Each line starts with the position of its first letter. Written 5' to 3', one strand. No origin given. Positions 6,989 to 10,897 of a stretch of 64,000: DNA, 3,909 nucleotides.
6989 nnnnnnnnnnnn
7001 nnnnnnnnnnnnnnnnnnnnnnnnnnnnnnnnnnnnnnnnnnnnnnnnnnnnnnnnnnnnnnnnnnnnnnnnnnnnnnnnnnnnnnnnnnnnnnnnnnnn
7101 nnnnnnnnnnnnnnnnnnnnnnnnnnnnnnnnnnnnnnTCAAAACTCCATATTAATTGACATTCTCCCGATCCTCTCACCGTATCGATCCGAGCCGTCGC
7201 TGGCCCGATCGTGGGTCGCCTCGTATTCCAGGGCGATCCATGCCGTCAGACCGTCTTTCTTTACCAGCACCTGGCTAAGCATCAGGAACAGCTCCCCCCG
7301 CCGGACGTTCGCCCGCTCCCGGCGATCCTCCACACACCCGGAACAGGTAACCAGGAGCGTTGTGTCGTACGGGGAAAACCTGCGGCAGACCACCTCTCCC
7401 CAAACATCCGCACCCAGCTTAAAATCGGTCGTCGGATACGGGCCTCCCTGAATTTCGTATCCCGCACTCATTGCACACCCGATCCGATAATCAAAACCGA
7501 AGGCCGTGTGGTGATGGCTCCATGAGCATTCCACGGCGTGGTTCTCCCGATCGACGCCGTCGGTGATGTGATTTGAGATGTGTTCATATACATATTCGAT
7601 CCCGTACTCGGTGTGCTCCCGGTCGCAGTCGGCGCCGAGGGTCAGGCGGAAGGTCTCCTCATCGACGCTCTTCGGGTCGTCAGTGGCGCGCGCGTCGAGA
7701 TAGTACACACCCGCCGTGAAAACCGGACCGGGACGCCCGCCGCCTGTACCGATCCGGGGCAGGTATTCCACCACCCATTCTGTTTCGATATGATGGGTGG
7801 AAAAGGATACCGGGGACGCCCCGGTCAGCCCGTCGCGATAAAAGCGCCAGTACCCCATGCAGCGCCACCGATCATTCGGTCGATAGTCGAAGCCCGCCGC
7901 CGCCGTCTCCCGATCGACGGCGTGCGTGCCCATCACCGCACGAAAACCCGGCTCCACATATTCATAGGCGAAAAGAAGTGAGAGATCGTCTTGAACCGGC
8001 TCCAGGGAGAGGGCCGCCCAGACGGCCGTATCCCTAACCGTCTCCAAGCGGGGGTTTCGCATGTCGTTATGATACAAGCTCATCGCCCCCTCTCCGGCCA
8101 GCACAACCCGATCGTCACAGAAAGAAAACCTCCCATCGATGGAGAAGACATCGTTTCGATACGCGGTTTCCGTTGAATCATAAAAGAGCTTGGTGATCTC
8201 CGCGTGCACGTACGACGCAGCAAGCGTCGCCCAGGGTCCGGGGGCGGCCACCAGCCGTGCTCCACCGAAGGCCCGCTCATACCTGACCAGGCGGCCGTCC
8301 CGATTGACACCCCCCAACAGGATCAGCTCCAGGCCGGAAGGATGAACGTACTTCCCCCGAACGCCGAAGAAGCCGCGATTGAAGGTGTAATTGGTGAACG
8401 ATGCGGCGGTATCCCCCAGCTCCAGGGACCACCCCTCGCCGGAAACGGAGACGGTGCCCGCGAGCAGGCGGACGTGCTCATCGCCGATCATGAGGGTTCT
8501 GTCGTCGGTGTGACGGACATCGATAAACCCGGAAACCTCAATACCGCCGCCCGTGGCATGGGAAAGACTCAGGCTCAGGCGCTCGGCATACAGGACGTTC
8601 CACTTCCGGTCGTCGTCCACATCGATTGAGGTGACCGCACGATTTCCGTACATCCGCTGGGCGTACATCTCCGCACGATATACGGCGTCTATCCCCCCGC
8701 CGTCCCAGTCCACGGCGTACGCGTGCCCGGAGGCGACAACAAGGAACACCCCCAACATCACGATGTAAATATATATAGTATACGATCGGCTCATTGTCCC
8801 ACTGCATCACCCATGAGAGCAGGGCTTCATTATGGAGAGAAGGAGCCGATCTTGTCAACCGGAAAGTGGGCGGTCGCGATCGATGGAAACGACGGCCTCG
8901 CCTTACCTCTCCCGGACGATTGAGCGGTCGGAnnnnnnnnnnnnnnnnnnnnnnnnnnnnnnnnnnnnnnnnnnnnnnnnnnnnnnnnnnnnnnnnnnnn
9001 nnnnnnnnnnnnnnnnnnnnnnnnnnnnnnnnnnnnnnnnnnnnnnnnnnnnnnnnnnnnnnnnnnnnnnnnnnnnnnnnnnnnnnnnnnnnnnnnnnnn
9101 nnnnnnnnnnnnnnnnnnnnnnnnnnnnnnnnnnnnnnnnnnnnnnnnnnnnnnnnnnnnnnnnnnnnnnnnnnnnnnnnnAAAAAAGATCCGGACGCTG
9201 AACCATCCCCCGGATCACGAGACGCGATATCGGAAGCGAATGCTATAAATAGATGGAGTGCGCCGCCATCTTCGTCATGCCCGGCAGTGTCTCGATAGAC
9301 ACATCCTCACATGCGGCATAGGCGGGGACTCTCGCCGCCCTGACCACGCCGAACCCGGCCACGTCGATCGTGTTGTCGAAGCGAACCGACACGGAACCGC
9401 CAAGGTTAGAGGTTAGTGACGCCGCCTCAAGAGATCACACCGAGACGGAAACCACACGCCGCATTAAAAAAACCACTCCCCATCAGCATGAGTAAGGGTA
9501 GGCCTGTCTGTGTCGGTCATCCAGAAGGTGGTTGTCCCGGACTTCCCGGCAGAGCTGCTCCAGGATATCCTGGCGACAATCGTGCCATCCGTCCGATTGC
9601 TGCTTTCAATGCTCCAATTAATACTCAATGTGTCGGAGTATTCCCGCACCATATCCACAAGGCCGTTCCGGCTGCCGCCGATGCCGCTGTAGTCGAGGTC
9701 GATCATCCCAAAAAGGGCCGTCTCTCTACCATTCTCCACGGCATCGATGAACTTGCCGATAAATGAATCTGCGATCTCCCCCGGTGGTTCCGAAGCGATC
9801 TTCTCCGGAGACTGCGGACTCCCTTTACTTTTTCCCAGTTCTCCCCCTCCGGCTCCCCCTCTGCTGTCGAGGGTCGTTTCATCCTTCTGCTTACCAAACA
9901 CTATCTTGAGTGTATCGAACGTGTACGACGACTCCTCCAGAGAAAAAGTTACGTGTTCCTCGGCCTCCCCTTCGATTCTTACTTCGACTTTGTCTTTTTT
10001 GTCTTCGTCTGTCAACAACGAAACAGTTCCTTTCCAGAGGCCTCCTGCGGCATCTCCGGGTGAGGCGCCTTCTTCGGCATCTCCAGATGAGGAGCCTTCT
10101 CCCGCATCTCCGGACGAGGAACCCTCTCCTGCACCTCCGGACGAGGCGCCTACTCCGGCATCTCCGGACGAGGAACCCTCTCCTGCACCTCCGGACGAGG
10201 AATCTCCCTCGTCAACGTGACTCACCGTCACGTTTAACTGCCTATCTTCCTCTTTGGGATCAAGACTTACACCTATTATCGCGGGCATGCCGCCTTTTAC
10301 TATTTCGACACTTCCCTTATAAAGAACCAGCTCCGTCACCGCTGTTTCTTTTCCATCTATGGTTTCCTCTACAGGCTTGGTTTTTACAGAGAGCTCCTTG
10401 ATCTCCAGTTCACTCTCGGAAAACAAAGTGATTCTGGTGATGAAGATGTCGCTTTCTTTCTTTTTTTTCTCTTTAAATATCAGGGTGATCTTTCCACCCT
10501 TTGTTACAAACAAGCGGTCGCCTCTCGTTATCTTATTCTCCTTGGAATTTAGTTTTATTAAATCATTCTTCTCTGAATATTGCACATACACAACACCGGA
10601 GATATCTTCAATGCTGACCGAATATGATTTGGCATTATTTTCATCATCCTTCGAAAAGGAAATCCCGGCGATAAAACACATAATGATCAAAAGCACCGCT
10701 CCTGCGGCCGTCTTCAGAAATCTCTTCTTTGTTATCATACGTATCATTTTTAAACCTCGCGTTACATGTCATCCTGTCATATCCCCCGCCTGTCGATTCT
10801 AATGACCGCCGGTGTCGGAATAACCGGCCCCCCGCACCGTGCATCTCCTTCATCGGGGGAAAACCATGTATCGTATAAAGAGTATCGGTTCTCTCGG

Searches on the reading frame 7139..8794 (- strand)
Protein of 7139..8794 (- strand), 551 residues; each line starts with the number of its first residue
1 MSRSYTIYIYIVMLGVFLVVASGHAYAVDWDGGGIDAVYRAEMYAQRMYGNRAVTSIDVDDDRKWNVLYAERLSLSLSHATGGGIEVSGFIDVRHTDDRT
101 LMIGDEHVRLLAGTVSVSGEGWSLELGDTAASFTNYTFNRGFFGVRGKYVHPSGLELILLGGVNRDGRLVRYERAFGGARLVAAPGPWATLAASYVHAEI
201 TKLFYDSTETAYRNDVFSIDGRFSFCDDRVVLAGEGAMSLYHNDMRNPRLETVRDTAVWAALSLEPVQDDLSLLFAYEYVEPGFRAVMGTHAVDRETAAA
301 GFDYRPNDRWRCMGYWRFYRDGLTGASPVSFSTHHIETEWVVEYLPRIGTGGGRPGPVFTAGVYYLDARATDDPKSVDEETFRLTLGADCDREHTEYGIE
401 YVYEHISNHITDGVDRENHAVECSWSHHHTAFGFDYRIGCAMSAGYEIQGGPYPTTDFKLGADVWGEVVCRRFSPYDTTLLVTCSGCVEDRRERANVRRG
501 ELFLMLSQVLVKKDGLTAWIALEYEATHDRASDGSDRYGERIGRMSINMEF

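Call 7: search_protein_families(library=pfam, proteins=[window:7139-8794:-], max_evalue=0.01)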
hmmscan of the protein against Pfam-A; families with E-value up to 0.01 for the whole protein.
window:7139-8794:- (551 aa): 0 families

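Call 15: find_homologous_proteins(query=window:7139-8794:-)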
Query window:7139-8794:- (551 aa): 6 proteins with E <= 0.001 among 8000 candidates.
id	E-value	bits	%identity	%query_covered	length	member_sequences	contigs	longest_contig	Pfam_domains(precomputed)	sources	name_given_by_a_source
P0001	0.0e+0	1284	100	100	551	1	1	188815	-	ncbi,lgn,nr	ncbi:MAG: hypothetical protein JW885_15770 [Deltaproteobacteria bacterium]|nr:hypothetical protein [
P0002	1.5e-291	986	77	100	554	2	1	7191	-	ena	-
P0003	8.0e-286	967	76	100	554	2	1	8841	-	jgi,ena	-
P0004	2.4e-282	956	75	100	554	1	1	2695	-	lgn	-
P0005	4.6e-262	889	72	98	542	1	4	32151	PF13609.13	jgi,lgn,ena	-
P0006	5.3e-222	757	63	100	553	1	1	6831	-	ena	-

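Call 17: find_encoding_contigs(protein=P0005, flank=10000, max_places=4)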
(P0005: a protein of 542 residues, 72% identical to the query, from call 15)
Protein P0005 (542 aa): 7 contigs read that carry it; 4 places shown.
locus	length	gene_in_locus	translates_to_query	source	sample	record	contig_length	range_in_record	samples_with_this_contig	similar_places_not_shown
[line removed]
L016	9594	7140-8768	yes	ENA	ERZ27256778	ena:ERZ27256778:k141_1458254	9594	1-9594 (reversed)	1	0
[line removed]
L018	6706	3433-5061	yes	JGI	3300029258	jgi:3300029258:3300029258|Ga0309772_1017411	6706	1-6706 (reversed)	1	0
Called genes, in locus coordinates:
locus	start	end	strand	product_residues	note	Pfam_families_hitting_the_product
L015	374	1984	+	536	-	PF00171:Aldedh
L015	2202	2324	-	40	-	-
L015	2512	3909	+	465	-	PF13520:AA_permease_2, PF00324:AA_permease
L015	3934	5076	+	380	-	PF01208:URO-D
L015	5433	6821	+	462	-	PF00072:Response_reg, PF00158:Sigma54_activat, PF14532:Sigma54_activ_2, PF00004:AAA (weak), PF07728:AAA_5, PF25601:AAA_lid_14, PF02954:HTH_8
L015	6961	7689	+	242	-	PF16481:DUF5058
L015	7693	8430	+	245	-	-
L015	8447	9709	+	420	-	PF01546:Peptidase_M20, PF07687:M20_dimer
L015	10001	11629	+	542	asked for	PF13609:Porin_4 (faint)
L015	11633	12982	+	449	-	-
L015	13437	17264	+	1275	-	PF00989:PAS, PF08447:PAS_3, PF08448:PAS_4, PF13426:PAS_9, PF00989:PAS, PF08447:PAS_3, PF08448:PAS_4, PF13426:PAS_9, +19 more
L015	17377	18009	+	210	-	PF04140:ICMT, PF04191:PEMT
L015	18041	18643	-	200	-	?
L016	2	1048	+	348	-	?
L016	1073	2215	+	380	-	PF01208:URO-D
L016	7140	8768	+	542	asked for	PF13609:Porin_4 (faint)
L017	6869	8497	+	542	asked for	PF13609:Porin_4 (faint)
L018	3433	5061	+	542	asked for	PF13609:Porin_4 (faint)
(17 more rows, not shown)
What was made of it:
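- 5781..7142 (-): X of cassette A (453 aa), ortholog of the relatives' single X gene. The PAS histidine kinase follows it, as in L015. Synteny with L015 (call 17).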

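Call 18: find_encoding_contigs(protein=P0003, flank=10000, max_places=3)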
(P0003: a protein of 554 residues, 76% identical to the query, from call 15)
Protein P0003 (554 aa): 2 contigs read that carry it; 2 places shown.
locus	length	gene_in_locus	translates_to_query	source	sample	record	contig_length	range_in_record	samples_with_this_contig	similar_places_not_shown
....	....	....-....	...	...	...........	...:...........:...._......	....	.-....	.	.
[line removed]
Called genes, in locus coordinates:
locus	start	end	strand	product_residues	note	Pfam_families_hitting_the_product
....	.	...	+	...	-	?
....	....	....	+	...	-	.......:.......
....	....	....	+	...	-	-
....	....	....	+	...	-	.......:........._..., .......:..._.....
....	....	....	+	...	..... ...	-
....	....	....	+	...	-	-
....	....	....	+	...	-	?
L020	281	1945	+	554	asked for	-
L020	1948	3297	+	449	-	-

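Call 19: find_encoding_contigs(protein=P0002, flank=10000, max_places=3)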
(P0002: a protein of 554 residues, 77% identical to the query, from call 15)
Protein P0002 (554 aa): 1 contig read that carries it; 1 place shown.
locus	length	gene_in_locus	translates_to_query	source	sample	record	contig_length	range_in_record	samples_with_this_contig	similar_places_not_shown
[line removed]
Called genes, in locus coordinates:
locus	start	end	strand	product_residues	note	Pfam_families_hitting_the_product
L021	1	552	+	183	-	?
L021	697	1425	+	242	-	PF16481:DUF5058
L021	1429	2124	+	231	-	-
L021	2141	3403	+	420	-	PF01546:Peptidase_M20, PF07687:M20_dimer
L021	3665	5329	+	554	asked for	-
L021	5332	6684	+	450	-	-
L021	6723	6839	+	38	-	-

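Call 20: find_encoding_contigs(protein=P0006, flank=10000, max_places=3)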
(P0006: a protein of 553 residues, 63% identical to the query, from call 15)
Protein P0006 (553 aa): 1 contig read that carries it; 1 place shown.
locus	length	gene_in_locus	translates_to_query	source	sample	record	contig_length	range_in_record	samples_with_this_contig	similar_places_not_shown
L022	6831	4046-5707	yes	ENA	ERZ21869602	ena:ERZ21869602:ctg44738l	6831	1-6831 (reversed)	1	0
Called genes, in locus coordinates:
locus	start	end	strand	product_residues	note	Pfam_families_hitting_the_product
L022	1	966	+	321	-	?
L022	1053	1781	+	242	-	PF16481:DUF5058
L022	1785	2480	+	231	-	-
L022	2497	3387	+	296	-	PF01546:Peptidase_M20, PF07687:M20_dimer (weak)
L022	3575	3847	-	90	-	-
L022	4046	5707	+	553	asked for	-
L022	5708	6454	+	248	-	-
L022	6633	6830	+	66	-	?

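Call 37: find_related_loci(query=A2, collection=metagenome_contigs, flank=10000)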
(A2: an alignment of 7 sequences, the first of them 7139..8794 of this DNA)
Query A2 (551 aa) in metagenome_contigs; peptide patterns used: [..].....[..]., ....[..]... (x = any residue, [..] = any of these).
319 stretches matched a pattern; 4 encode a relative of the query (tblastn E <= 1e-3); 4 distinct loci.
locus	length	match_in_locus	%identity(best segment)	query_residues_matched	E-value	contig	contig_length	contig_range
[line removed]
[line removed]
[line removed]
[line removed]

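Call 44: search_protein_families(library=pfam, proteins=[window:7139-8794:-], max_evalue=10)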
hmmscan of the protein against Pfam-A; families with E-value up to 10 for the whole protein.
window:7139-8794:- (551 aa): 1 family
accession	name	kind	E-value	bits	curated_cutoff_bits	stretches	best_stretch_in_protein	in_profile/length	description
PF09411.16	PagL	-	0.07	13.7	23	1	309-408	23-116/136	Lipid A 3-O-deacylase (PagL)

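Call 45: search_protein_families(library=ncbifam, proteins=[window:7139-8794:-], max_evalue=1)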
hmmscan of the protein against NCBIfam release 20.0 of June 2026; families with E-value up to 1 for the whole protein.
window:7139-8794:- (551 aa): 0 families

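Call 53: predict_structure(alignment_id=A2)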
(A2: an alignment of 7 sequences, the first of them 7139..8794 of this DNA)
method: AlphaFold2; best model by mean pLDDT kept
length: 551 residues; sequences in the alignment: 7
mean_pLDDT: 38.7   pTM: 0.33
mean pLDDT of the five models: 38.7, 38.0, 35.9, 34.9, 33.4
residues with pLDDT >= 90: 0; 70-90: 11; 50-70: 97; < 50: 443
segments of 3 or more residues with pLDDT < 50: 1-6, 14-375, 384-390, 452-454, 473-476, 494-506, 508-526, 530-551
pLDDT, mean of each block of 10 residues (from residue 1): 50 45 26 22 25 33 38 30 35 37 33 34 26 23 24 24 25 21 25 27 32 30 30 31 34 30 33 35 30 34 37 33 33 34 35 37 36 46 47 52 63 68 63 61 69 58 61 51 54 50 47 41 47 43 37 35
secondary structure, 60 per line:
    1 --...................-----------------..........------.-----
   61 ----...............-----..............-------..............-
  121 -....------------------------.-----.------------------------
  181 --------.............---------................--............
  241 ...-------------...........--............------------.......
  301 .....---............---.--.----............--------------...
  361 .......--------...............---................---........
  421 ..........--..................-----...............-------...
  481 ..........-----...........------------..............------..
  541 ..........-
elements in order: H3-21 E39-48 E65-79 E85-98 E106-119 E122-125 E189-201 E211-226 E229-243 E257-267 E270-281 E294-305 E309-320 E332-343 E358-367 E376-390 E394-409 E413-430 E433-450 E456-470 E478-490 E496-506 E519-532 E539-550
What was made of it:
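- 7139..8794 (-): Barrel A: 551-aa probable outer-membrane beta-barrel, ortholog of the relatives' single barrel. The model is all-beta with a signal helix, but pLDDT is 38.7 (call 53).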

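Call 54: find_encoding_contigs(protein=P0001, flank=10000, max_places=8)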
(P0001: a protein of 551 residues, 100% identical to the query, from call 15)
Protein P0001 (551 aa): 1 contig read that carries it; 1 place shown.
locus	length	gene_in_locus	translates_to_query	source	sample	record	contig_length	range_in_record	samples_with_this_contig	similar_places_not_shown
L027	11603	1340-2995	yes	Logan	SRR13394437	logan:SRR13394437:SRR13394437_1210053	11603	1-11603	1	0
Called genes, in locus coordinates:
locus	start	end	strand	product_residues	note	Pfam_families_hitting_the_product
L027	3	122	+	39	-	?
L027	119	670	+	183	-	-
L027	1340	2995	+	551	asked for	-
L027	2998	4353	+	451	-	-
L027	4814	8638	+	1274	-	PF08448:PAS_4, PF08447:PAS_3, PF08448:PAS_4, PF08447:PAS_3, PF08448:PAS_4, PF13426:PAS_9, PF00989:PAS, PF13426:PAS_9, +15 more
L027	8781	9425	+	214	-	PF04140:ICMT, PF04191:PEMT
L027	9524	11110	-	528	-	PF05099:TerB (faint), PF01844:HNH, PF14279:HNH_5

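Call 58: search_solved_structures(query=A2, max_evalue=1)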
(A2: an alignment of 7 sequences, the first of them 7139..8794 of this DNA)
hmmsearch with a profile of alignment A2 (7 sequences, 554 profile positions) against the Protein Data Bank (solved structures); distinct sequences matched with E-value up to 1: 0.

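Call 71: search_protein_representatives(alignment_id=A2)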
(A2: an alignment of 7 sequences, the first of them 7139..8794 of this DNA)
Query: 7 sequences, 554 profile positions. Proteins with E-value up to 0.001 (for the whole library): 58; up to 1e-10: 19; up to 1e-30: 11. The best 58 are listed.
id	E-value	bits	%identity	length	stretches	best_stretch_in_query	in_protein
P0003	0.0e+00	1132.6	-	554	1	1-554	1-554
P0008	4.9e-116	405.3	-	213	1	342-554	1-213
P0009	2.8e-83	297.2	-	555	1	20-554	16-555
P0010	5.3e-82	292.9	-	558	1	16-554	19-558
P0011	5.6e-81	289.5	-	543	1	13-554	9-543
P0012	1.9e-57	211.9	-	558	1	26-554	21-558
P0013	3.8e-52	194.4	-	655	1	32-554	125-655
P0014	2.9e-45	171.7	-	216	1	156-355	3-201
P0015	6.7e-43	163.9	-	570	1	22-552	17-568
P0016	8.9e-35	137.0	-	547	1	12-424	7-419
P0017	3.0e-31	125.4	-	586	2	124-554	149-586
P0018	7.6e-24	101.0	-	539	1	12-448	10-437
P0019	1.8e-22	96.4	-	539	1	85-453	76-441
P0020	4.3e-21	91.9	-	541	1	24-323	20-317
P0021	2.2e-14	69.7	-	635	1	44-348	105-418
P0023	1.2e-12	64.0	-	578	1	33-468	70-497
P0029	2.5e-09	53.0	-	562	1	69-467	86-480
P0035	1.6e-08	50.4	-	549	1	69-552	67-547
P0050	8.5e-06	41.4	-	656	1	69-330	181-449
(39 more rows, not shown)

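Call 72: search_protein_families(library=pfam, proteins=[P0009, P0012, P0013, P0015, P0017, P0021, P0023, P0029, P0035, P0050], max_evalue=0.01)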
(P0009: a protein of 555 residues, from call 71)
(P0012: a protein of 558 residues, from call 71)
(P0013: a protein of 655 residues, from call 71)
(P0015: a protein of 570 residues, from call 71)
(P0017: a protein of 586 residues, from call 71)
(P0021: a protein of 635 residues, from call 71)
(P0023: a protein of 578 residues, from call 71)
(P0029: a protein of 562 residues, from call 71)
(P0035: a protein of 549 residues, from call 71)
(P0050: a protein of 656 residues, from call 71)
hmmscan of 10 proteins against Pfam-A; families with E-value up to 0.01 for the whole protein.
P0009 (555 aa): 0 families

P0012 (558 aa): 0 families

P0013 (655 aa): 0 families

P0015 (570 aa): 0 families

P0017 (586 aa): 0 families

P0021 (635 aa): 1 family
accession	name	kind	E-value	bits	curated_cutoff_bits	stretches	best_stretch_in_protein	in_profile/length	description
PF13505.12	OMP_b-brl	-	0.00093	19.8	28.7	1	423-595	24-174/175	Outer membrane protein beta-barrel domain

P0023 (578 aa): 0 families

P0029 (562 aa): 0 families

P0035 (549 aa): 1 family
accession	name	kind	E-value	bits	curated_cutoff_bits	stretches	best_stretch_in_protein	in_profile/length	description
PF10677.15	DUF2490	-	0.00064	19.9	29.8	1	299-401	27-132/186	Protein of unknown function (DUF2490)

P0050 (656 aa): 1 family
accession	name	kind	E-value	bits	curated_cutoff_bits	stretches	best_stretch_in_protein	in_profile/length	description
PF13505.12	OMP_b-brl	-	0.0082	16.8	28.7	0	388-457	20-86/175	Outer membrane protein beta-barrel domain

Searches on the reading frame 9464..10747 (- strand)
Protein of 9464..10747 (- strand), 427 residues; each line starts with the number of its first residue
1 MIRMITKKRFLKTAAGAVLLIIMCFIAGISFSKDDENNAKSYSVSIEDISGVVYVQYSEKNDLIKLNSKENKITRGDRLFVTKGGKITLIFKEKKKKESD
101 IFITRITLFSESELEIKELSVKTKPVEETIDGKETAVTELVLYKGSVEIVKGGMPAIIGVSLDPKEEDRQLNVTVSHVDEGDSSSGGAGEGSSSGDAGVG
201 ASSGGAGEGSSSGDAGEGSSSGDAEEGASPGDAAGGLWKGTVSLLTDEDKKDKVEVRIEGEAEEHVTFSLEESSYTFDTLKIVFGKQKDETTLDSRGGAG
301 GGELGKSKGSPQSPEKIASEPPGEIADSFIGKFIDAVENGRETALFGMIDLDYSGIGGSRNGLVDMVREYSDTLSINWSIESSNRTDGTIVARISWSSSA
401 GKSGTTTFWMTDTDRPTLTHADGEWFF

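Call 7: search_protein_families(library=pfam, proteins=[window:9464-10747:-], max_evalue=0.01)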
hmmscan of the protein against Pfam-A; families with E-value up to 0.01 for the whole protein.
window:9464-10747:- (427 aa): 0 families

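Call 38: find_homologous_proteins(query=window:9464-10747:-)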
Query window:9464-10747:- (427 aa): 1 proteins with E <= 0.001 among 8000 candidates.
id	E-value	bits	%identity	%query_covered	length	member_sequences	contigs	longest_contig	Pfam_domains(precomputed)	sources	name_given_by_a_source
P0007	1.5e-44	171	35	100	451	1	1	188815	-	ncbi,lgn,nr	ncbi:MAG: hypothetical protein JW885_15765 [Deltaproteobacteria bacterium]|nr:hypothetical protein [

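Call 44: search_protein_families(library=pfam, proteins=[window:9464-10747:-], max_evalue=10)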
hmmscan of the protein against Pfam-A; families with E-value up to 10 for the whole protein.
window:9464-10747:- (427 aa): 1 family
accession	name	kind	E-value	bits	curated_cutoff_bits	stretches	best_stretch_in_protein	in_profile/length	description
PF05767.17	Pox_A14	-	0.23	12.1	27.7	1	11-42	13-44/93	Poxvirus virion envelope protein A14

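Call 45: search_protein_families(library=ncbifam, proteins=[window:9464-10747:-], max_evalue=1)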
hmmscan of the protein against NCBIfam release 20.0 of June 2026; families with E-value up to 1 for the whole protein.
window:9464-10747:- (427 aa): 2 families
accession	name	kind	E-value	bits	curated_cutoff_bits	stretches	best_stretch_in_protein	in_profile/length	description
TIGR04134.1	lipo_with_rSAM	hypoth_equivalog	0.051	13.6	39.8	1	31-76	89-132/150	radical SAM-associated putative lipoprotein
NF006403.0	PRK08652.1-1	equivalog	0.097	11.7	427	1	134-189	77-130/354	acetylornithine deacetylase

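Call 55: find_encoding_contigs(protein=window:9464-10747:-, flank=10000, max_places=8)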
Protein window:9464-10747:- (427 aa): no gene with exactly this product is on record in the collection.
